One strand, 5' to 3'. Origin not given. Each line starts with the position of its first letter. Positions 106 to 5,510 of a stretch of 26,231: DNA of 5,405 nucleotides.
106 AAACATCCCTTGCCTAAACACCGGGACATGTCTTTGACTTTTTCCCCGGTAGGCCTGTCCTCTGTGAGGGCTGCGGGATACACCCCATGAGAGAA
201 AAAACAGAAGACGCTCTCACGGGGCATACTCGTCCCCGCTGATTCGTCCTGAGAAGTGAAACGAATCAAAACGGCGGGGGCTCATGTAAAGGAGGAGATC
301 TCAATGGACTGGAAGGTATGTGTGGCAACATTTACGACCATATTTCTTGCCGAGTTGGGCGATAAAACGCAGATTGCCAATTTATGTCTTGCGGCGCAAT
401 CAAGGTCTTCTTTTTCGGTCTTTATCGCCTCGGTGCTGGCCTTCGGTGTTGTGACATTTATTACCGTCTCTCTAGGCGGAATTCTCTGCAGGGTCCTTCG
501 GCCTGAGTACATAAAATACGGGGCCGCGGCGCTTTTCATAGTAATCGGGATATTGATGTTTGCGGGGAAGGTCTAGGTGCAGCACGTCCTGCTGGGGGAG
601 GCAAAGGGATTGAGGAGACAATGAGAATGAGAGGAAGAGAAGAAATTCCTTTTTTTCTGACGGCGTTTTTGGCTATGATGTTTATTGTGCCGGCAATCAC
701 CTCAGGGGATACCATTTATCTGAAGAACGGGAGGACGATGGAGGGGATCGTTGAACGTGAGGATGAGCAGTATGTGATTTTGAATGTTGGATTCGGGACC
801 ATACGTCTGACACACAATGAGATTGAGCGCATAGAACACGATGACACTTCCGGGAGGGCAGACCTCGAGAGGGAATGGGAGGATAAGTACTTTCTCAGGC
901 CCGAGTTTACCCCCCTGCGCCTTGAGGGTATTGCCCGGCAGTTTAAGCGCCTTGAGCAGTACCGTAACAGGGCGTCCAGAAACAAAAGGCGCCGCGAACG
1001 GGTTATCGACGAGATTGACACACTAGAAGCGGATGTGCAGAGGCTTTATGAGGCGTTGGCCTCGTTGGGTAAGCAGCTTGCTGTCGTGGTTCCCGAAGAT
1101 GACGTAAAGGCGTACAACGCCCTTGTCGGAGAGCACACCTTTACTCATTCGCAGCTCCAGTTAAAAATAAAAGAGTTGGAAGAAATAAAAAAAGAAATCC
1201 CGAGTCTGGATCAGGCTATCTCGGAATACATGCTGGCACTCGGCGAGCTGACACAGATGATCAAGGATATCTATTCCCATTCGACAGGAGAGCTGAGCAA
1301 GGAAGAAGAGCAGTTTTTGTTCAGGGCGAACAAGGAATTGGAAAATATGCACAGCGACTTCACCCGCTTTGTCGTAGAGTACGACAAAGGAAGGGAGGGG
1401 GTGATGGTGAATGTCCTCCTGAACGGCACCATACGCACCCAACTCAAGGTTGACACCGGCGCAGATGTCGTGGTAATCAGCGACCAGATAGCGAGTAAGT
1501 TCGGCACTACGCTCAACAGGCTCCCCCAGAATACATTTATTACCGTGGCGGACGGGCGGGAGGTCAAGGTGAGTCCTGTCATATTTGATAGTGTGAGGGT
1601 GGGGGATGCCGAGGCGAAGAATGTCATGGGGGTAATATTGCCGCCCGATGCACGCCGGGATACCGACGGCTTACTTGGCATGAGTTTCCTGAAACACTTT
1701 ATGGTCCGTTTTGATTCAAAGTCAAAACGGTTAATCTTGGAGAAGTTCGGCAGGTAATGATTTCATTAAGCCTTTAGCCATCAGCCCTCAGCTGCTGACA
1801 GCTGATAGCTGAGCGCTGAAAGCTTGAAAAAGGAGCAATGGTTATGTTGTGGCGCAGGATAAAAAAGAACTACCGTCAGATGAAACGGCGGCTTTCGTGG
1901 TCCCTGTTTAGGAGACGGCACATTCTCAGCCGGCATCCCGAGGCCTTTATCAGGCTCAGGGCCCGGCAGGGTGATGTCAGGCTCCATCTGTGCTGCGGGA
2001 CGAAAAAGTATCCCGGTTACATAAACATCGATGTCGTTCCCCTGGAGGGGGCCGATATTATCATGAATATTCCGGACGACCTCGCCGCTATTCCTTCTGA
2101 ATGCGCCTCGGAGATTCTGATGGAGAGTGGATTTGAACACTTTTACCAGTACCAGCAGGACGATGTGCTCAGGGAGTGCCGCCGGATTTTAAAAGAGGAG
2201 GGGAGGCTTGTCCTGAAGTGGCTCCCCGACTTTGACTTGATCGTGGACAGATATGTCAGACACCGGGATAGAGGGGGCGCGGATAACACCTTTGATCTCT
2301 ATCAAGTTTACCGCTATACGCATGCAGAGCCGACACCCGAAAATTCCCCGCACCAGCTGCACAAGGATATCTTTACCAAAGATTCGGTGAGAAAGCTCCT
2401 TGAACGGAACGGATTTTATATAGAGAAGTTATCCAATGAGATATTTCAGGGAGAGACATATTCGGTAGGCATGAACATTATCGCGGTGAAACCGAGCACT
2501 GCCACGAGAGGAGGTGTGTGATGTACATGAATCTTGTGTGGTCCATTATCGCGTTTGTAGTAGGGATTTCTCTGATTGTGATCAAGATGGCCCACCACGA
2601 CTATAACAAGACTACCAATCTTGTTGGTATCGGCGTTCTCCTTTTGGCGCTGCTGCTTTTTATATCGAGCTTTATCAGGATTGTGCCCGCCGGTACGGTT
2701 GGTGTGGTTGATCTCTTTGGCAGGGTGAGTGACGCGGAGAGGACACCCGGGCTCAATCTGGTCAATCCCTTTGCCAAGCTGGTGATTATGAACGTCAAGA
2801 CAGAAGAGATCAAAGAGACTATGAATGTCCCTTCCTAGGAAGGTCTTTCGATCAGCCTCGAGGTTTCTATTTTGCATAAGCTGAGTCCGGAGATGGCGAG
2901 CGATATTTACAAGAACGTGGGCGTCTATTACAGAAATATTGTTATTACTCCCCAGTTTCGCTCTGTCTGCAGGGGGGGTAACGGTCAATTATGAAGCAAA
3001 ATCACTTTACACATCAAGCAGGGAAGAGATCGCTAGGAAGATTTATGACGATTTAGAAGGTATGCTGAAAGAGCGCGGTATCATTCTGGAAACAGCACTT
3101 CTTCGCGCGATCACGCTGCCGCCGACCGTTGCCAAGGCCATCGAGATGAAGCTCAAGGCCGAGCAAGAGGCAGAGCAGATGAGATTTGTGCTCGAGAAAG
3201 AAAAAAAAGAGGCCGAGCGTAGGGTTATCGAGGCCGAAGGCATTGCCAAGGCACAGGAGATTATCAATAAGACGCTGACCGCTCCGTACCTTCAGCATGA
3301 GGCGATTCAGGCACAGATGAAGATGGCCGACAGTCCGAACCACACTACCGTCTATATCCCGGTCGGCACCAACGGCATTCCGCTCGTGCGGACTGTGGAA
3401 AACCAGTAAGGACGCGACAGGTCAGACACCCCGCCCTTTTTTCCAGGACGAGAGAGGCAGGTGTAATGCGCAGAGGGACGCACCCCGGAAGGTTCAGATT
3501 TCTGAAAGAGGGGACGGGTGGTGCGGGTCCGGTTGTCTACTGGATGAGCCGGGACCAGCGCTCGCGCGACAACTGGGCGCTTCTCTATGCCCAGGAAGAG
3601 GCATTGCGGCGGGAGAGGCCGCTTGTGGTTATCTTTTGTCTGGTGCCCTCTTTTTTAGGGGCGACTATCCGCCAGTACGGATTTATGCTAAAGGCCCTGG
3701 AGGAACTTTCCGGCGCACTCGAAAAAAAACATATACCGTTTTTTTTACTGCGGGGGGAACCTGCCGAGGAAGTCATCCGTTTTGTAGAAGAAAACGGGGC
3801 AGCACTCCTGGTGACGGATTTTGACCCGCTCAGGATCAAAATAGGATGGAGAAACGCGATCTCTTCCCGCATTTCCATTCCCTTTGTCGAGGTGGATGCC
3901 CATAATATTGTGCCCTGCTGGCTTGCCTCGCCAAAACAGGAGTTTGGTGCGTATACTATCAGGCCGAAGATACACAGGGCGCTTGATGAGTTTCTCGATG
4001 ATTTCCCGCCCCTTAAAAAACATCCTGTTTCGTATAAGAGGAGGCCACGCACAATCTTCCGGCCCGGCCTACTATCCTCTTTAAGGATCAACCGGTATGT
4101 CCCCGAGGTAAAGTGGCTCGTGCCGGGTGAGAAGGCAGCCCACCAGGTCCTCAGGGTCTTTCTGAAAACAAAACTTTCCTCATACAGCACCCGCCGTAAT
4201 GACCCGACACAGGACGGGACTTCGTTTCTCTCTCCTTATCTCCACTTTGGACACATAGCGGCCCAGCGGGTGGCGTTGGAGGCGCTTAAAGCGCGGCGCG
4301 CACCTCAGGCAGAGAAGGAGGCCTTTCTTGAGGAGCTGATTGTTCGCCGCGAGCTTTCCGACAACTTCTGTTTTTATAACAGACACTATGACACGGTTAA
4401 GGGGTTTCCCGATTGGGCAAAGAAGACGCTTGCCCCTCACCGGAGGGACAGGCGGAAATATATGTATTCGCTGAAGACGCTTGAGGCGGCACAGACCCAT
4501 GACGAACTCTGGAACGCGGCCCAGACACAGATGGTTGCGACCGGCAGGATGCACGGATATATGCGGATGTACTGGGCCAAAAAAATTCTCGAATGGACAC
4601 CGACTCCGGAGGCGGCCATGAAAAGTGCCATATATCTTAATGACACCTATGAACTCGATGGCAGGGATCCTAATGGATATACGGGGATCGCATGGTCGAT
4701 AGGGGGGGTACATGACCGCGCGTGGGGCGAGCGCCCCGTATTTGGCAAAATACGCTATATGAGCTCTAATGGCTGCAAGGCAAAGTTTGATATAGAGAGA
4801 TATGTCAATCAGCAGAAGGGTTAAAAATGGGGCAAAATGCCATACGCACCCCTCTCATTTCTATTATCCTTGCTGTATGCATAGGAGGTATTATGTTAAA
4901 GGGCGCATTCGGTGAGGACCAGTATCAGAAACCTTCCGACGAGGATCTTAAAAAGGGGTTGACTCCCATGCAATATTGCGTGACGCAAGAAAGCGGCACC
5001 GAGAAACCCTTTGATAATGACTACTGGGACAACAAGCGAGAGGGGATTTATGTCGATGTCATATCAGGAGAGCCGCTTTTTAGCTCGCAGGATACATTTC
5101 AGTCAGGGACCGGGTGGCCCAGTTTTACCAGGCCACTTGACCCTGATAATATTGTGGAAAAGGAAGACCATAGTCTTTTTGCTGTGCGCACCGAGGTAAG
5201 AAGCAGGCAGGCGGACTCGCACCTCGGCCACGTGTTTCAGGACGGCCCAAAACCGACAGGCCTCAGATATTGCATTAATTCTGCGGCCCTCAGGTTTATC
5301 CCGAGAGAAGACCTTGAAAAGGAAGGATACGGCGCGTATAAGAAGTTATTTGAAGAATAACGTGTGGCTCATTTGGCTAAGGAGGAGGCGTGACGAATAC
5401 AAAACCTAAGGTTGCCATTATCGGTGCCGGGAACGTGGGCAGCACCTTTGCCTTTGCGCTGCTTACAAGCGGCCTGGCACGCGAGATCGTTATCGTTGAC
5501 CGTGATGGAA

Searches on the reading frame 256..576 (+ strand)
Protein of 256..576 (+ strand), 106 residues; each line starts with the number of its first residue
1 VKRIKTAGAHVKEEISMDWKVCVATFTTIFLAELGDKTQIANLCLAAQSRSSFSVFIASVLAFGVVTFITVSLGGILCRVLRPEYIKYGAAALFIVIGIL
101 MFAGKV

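Call 6: search_protein_families(library=pfam, proteins=[window:256-576:+], max_evalue=0.001)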
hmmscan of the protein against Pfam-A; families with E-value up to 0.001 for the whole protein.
window:256-576:+ (106 aa): 1 family
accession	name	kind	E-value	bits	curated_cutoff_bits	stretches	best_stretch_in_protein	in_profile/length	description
PF01169.24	GDT1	-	5.4e-21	75.2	27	1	24-98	2-75/75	Divalent cation/proton antiporter GDT1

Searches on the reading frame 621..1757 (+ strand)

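Call 5: search_protein_families(library=pfam, proteins=[window:621-1757:+], max_evalue=0.001)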
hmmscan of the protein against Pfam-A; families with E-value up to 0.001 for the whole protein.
window:621-1757:+ (378 aa): 2 families
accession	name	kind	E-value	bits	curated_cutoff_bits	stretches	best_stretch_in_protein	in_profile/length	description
PF13975.11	gag-asp_proteas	-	3.6e-18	66.4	28.2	1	263-359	1-92/92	gag-polyprotein putative aspartyl protease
PF13650.11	Asp_protease_2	-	6.6e-16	59.2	24.3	1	263-356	1-90/90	Aspartyl protease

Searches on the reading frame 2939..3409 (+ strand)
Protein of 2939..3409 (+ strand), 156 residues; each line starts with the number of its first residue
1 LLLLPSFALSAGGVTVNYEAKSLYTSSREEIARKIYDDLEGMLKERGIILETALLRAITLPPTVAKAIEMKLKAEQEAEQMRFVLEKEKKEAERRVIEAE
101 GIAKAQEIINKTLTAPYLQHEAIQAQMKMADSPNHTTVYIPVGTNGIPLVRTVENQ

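Call 5: search_protein_families(library=pfam, proteins=[window:2939-3409:+], max_evalue=0.001)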
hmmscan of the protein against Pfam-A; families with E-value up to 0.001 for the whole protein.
window:2939-3409:+ (156 aa): 1 family
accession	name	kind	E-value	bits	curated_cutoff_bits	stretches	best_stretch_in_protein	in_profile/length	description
PF01145.31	Band_7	-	6e-10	39.9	23.6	1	17-89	105-169/176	SPFH domain / Band 7 family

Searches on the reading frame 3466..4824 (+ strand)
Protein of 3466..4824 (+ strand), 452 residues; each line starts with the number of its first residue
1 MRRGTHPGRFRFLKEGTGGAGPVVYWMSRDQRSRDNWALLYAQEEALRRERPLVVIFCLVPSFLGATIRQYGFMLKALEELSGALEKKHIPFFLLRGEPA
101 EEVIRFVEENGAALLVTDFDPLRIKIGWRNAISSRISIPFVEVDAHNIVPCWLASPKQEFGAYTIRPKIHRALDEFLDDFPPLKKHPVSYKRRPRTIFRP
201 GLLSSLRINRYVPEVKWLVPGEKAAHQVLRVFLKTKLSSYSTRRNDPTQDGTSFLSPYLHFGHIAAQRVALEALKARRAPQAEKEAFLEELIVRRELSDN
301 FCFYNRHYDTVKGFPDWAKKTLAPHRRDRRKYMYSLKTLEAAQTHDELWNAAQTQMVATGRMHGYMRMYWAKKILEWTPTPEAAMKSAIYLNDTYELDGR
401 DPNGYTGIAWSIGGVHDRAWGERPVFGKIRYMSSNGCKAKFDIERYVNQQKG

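Call 5: search_protein_families(library=pfam, proteins=[window:3466-4824:+], max_evalue=0.001)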
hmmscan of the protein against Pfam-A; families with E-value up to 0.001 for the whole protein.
window:3466-4824:+ (452 aa): 1 family
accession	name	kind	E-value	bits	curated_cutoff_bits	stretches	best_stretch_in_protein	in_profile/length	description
PF00875.24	DNA_photolyase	-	1.6e-33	116.4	26.6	1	23-182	1-162/164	DNA photolyase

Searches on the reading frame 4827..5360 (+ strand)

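Call 5: search_protein_families(library=pfam, proteins=[window:4827-5360:+], max_evalue=0.001)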
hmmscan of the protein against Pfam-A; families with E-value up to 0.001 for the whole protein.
window:4827-5360:+ (177 aa): 1 family
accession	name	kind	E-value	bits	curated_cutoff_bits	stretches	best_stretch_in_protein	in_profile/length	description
PF01641.26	SelR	-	1.7e-48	163.8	24.9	1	45-159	1-116/116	SelR domain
